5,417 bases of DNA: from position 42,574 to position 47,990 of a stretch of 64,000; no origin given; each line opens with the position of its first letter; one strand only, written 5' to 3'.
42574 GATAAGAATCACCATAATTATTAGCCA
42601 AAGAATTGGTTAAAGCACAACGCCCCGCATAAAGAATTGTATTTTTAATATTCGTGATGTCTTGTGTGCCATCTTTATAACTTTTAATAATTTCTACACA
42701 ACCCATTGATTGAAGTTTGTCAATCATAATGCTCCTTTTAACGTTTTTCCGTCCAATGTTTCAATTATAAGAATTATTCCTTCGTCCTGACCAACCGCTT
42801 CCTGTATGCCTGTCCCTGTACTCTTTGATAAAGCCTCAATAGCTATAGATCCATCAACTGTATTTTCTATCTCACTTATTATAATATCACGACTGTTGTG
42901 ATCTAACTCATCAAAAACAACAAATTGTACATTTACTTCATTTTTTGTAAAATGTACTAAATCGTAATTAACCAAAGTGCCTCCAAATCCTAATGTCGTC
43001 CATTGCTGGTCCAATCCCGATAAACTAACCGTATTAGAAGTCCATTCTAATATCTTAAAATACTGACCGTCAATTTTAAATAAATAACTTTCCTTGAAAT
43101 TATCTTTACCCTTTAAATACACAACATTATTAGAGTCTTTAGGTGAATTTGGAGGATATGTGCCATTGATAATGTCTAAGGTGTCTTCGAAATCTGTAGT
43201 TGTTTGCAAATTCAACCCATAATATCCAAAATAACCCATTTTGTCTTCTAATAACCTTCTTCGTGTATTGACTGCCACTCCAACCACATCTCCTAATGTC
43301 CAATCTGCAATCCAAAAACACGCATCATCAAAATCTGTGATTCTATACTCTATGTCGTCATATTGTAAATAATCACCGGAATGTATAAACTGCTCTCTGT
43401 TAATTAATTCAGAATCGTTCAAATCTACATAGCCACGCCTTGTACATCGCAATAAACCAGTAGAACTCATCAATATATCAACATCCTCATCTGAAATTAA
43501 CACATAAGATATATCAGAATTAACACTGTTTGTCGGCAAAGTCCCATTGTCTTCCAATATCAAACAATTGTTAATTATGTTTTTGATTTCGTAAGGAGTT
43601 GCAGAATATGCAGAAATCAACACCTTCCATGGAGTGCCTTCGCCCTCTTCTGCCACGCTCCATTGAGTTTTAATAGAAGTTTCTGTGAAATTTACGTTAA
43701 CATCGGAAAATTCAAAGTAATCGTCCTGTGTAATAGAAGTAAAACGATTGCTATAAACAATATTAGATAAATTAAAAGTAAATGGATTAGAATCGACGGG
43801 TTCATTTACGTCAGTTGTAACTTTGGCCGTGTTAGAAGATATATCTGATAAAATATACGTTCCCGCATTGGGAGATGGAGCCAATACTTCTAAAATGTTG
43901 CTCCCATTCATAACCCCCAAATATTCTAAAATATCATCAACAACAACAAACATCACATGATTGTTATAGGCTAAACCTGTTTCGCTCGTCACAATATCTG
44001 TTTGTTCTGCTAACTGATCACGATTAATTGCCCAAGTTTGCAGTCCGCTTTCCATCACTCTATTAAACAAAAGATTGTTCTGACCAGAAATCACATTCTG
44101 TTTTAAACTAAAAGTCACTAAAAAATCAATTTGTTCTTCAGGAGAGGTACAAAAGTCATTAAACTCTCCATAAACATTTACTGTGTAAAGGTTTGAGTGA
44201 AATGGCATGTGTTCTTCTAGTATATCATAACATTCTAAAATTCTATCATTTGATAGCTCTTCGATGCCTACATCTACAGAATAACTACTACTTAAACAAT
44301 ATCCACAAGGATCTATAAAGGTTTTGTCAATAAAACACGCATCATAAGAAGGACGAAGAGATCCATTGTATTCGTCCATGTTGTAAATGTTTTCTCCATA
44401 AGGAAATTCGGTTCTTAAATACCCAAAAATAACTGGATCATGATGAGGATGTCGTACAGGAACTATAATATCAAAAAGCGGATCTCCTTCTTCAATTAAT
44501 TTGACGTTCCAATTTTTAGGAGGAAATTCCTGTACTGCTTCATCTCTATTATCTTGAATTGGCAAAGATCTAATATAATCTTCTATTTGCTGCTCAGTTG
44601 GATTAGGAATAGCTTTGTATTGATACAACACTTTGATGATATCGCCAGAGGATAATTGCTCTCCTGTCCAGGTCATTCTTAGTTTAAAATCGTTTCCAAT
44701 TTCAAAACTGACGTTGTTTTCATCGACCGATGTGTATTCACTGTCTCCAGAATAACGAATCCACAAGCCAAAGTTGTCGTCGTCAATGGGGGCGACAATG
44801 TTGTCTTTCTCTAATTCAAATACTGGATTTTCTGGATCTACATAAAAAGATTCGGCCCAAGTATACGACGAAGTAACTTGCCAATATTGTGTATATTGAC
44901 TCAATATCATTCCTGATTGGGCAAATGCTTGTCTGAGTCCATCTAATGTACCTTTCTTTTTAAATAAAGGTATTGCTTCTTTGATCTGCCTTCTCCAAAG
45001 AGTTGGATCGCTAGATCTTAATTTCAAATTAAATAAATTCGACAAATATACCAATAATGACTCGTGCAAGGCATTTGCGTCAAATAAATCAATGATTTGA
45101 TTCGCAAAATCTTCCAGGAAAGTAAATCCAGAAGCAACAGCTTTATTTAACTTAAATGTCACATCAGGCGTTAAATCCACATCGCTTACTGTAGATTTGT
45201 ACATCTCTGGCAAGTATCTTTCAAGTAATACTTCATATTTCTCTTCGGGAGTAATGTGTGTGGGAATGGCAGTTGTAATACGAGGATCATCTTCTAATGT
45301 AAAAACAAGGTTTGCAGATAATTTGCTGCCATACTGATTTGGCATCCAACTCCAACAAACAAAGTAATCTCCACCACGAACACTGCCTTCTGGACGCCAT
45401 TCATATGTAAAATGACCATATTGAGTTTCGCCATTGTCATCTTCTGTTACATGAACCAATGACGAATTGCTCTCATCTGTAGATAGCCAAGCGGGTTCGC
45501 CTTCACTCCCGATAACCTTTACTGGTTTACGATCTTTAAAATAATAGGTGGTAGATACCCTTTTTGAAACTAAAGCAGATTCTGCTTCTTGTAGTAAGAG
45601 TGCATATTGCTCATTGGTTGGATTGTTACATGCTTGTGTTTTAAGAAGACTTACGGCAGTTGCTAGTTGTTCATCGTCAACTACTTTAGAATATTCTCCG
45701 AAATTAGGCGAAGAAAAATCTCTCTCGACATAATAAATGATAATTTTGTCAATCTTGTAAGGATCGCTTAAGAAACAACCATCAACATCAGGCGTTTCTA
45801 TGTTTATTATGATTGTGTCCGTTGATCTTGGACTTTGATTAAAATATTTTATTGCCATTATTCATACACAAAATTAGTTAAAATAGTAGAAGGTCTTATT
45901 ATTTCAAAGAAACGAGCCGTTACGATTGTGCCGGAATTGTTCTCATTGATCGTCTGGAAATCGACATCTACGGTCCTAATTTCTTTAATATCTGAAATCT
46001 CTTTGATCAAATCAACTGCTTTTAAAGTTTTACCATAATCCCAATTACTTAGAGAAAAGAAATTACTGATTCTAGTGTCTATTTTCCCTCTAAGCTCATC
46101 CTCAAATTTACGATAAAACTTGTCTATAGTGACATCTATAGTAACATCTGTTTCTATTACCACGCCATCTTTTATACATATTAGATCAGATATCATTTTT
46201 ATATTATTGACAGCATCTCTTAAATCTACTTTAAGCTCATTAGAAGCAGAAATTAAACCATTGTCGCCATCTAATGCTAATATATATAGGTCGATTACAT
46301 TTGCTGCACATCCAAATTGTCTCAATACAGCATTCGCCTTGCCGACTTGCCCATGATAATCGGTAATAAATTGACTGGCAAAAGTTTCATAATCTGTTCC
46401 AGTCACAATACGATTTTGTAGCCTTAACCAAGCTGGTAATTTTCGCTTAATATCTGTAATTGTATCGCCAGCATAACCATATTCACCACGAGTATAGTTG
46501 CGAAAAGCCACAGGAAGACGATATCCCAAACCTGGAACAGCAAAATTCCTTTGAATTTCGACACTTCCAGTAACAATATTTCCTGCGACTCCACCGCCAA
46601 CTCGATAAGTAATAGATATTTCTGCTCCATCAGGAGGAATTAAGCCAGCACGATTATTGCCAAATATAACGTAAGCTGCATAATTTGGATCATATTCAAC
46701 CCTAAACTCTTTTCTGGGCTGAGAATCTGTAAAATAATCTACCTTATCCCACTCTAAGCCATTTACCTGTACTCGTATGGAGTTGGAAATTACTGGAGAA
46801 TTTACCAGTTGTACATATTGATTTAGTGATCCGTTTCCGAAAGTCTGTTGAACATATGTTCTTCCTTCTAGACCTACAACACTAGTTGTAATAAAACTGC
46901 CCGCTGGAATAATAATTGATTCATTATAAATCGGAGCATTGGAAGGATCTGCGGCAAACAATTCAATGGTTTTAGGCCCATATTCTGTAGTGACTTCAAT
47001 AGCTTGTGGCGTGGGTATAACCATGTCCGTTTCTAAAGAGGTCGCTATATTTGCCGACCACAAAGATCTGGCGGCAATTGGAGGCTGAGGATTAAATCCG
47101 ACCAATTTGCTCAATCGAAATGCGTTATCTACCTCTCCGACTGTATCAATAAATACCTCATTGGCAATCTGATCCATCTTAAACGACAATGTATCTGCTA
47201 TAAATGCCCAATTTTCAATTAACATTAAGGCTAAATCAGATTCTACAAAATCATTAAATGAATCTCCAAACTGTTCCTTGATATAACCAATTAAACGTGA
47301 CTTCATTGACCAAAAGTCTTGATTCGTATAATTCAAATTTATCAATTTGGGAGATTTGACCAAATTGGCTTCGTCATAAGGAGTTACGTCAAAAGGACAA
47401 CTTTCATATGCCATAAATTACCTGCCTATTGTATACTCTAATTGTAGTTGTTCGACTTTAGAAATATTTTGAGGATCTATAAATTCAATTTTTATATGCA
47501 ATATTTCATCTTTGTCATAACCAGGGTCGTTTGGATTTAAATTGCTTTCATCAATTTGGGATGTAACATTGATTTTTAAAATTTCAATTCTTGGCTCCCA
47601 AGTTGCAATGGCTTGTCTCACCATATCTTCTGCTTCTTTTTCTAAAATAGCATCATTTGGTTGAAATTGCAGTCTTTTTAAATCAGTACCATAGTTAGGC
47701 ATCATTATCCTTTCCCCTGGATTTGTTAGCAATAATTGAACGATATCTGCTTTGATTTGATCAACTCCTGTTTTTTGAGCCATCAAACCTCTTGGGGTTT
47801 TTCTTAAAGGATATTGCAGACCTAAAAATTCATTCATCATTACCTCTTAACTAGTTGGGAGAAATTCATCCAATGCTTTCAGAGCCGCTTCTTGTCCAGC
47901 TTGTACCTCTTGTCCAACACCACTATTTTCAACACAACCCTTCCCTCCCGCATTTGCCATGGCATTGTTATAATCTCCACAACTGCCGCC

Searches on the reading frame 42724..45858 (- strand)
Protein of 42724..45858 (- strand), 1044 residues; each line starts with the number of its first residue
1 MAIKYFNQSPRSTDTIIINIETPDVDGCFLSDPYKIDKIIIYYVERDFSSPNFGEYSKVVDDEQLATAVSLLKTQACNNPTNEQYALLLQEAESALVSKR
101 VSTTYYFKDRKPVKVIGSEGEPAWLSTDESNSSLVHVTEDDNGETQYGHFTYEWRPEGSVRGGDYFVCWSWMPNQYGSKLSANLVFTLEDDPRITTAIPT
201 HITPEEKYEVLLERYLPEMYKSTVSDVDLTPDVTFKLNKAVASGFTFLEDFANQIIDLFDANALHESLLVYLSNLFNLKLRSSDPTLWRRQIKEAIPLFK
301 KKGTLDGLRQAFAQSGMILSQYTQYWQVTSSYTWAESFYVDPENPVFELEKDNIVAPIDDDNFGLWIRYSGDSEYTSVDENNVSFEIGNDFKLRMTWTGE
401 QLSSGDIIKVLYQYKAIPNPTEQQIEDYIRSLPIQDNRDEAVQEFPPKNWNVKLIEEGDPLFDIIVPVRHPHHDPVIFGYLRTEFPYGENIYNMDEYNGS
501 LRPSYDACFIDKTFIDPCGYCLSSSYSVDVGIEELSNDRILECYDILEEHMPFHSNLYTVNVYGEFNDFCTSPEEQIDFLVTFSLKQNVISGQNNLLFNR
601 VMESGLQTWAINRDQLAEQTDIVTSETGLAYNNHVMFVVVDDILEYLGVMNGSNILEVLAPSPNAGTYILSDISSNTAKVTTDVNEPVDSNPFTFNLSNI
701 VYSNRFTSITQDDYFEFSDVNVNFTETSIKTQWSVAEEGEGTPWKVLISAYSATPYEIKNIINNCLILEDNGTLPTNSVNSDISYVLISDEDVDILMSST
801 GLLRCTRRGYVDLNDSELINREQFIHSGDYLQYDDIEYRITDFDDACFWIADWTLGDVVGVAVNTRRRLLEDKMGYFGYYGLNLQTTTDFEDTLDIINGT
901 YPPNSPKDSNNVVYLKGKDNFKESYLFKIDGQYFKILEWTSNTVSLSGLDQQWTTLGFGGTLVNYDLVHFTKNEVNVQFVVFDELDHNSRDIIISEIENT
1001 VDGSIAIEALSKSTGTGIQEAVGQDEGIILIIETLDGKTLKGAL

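Call 71: search_protein_families(library=pfam, proteins=[window:42724-45858:-], max_evalue=0.001)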
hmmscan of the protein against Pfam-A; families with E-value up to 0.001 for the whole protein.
window:42724-45858:- (1044 aa): 1 family
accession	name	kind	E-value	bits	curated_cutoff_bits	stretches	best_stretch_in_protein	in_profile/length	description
PF09684.15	Tail_P2_I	-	2.4e-05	24.7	20.6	1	237-334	8-109/139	Phage tail protein (Tail_P2_I)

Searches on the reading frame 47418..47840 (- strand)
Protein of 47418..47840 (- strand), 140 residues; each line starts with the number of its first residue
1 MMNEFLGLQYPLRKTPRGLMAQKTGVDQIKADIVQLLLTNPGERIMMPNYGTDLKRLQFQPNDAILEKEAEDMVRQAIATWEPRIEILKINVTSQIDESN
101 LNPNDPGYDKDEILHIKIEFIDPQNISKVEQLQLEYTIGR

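Call 71: search_protein_families(library=pfam, proteins=[window:47418-47840:-], max_evalue=0.001)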
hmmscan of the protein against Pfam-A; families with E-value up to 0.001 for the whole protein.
window:47418-47840:- (140 aa): 1 family
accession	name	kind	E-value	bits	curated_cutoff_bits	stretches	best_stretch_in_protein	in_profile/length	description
PF04965.19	GPW_gp25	-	4e-19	68.6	27.2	1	26-98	4-76/96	Baseplate wedge protein gp25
